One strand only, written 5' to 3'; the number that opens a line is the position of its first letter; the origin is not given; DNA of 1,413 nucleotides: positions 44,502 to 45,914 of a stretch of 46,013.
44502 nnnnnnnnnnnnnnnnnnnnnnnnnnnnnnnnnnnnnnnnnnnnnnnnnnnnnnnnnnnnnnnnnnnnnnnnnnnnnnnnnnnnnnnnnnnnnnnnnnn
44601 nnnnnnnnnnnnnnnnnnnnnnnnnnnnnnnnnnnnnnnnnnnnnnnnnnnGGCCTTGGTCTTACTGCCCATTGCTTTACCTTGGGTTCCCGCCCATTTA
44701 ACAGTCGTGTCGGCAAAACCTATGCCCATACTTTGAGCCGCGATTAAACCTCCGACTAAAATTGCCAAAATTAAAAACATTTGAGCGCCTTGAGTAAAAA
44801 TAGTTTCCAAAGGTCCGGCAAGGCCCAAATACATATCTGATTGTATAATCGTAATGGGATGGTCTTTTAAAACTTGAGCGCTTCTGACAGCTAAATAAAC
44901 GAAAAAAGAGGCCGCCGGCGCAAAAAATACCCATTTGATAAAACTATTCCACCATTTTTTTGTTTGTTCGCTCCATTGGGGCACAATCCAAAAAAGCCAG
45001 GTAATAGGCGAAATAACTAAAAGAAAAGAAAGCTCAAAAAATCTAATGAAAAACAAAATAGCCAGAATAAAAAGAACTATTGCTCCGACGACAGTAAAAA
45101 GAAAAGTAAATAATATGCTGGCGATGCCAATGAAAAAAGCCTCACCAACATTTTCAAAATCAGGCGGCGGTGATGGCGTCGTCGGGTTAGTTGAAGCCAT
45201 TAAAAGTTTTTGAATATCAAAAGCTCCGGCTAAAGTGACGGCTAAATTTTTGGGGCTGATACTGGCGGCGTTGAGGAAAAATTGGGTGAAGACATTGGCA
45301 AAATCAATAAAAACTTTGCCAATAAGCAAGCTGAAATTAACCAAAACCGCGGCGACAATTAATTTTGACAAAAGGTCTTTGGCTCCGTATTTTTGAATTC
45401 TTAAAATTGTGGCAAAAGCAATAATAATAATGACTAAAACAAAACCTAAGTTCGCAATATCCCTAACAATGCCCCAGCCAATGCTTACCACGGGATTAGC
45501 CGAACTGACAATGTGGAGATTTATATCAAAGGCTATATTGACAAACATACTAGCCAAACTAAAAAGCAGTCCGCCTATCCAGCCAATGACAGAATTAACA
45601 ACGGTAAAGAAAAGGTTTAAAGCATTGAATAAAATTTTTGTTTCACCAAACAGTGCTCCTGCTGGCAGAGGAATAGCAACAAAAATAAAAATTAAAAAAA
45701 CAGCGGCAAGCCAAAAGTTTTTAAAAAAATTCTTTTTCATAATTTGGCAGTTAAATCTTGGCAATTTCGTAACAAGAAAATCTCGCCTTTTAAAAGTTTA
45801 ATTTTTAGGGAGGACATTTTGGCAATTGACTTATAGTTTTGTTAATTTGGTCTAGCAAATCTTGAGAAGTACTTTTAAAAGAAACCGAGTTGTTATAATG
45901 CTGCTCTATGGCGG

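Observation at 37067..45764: Compact type IV secretion-like operon lacking recognisable DNA-processing and outer components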

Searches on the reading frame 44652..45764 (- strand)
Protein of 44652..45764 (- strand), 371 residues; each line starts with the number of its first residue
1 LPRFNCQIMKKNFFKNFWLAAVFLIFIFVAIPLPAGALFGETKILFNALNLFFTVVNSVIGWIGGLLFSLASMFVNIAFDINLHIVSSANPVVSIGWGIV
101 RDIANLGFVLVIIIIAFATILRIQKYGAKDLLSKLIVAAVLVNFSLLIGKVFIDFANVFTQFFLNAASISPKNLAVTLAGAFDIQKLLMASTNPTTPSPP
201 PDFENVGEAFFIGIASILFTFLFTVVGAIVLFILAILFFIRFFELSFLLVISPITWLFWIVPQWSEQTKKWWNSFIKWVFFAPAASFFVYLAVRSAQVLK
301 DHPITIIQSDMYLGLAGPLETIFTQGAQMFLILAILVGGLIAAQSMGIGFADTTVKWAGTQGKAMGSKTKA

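Call 41: predict_structure(alignment_id=A2)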
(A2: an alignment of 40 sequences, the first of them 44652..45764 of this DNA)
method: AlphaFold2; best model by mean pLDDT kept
length: 371 residues; sequences in the alignment: 40
mean_pLDDT: 81.9   pTM: 0.76
mean pLDDT of the five models: 81.9, 78.4, 76.2, 76.2, 72.2
residues with pLDDT >= 90: 147; 70-90: 148; 50-70: 63; < 50: 13
segments of 3 or more residues with pLDDT < 50: 366-371
pLDDT, mean of each block of 10 residues (from residue 1): 51 76 75 54 79 87 89 92 90 95 94 89 75 91 94 94 89 79 71 61 69 85 90 95 97 94 92 95 93 89 67 63 86 90 83 72 49 31
secondary structure, 60 per line:
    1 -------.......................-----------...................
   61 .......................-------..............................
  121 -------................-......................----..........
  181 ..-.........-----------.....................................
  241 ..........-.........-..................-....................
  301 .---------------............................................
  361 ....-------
elements in order: H8-30 H42-83 H91-120 H128-143 H145-166 H171-182 H184-192 H204-250 H252-260 H262-279 H281-301 H317-364

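Call 47: fold_search(model_id=the predicted structure, library=pdb)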
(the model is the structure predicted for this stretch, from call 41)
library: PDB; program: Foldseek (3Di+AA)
matches with E <= 10: 774; with E <= 0.001: 1
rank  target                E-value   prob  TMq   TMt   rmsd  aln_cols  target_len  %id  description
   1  8rtd_L                7.8e-04  1.00  0.45  0.58   6.4       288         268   11  Stalk-Arches-IMC structure from the fully-assembled R388 type IV secretion system determined by cryo-EM. (released 2024-06-19)
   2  8rt9_F                1.0e-03  1.00  0.44  0.56   6.5       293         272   11  Stalk complex full-length structure (TrwJ/VirB5-TrwI/VirB6) from the fully-assembled R388 type IV secretion system det (released 2024-06-19)
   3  7o3v_G                4.5e-03  1.00  0.41  0.53   7.2       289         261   14  Stalk complex structure (TrwJ/VirB5-TrwI/VirB6) from the fully-assembled R388 type IV secretion system determined by c (released 2022-06-22)
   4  7o3v_J                7.0e-03  1.00  0.42  0.54   6.7       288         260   13  Stalk complex structure (TrwJ/VirB5-TrwI/VirB6) from the fully-assembled R388 type IV secretion system determined by c (released 2022-06-22)
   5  7o3v_F                9.1e-03  1.00  0.47  0.62   6.5       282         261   12  Stalk complex structure (TrwJ/VirB5-TrwI/VirB6) from the fully-assembled R388 type IV secretion system determined by c (released 2022-06-22)
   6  8rtd_H                3.7e-02  0.99  0.30  0.44  11.6       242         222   11  Stalk-Arches-IMC structure from the fully-assembled R388 type IV secretion system determined by cryo-EM. (released 2024-06-19)
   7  8rtd_I                5.2e-02  0.93  0.22  0.34  15.9       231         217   13  Stalk-Arches-IMC structure from the fully-assembled R388 type IV secretion system determined by cryo-EM. (released 2024-06-19)
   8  7rtu_B                1.5e-01  0.44  0.19  0.19  21.6       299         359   12  Cryo-EM structure of a TTYH2 trans-dimer (released 2021-08-25)
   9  9ngy_FP1              1.7e-01  0.75  0.27  0.14  33.7       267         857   14  In situ cryo-EM structure of protochannel (DotA-IcmX) of the Legionella Dot/Icm T4SS machine (released 2025-09-17)
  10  7n6g_3R               2.1e-01  0.18  0.14  0.15  53.4       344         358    8  C1 of central pair (released 2022-05-18)
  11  7udn_B                2.4e-01  0.38  0.19  0.23  27.0       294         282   10  Crystal structure of designed helical repeat protein RPB_PLP1_R6 in alternative conformation 2 (released 2023-03-22)
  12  7o3v_H                2.8e-01  0.93  0.28  0.48   9.9       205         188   12  Stalk complex structure (TrwJ/VirB5-TrwI/VirB6) from the fully-assembled R388 type IV secretion system determined by c (released 2022-06-22)
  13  7rtt_B                2.9e-01  0.23  0.16  0.16  21.9       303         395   10  Cryo-EM structure of a TTYH2 cis-dimer (released 2021-08-25)
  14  9g71_A                3.0e-01  0.23  0.17  0.16  21.3       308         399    9  Cryo-EM structure of TTYH2 in complex with lipids in GDN (released 2025-05-21)
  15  4o7g_A                3.6e-01  0.15  0.12  0.18  24.8       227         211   11  Crystal Structure of Ascorbate-bound Cytochrome b561, crystal soaked in 1 M L-ascorbate for 40 minutes (released 2014-02-05)
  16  7o3v_I                3.9e-01  0.72  0.25  0.41  11.2       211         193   12  Stalk complex structure (TrwJ/VirB5-TrwI/VirB6) from the fully-assembled R388 type IV secretion system determined by c (released 2022-06-22)
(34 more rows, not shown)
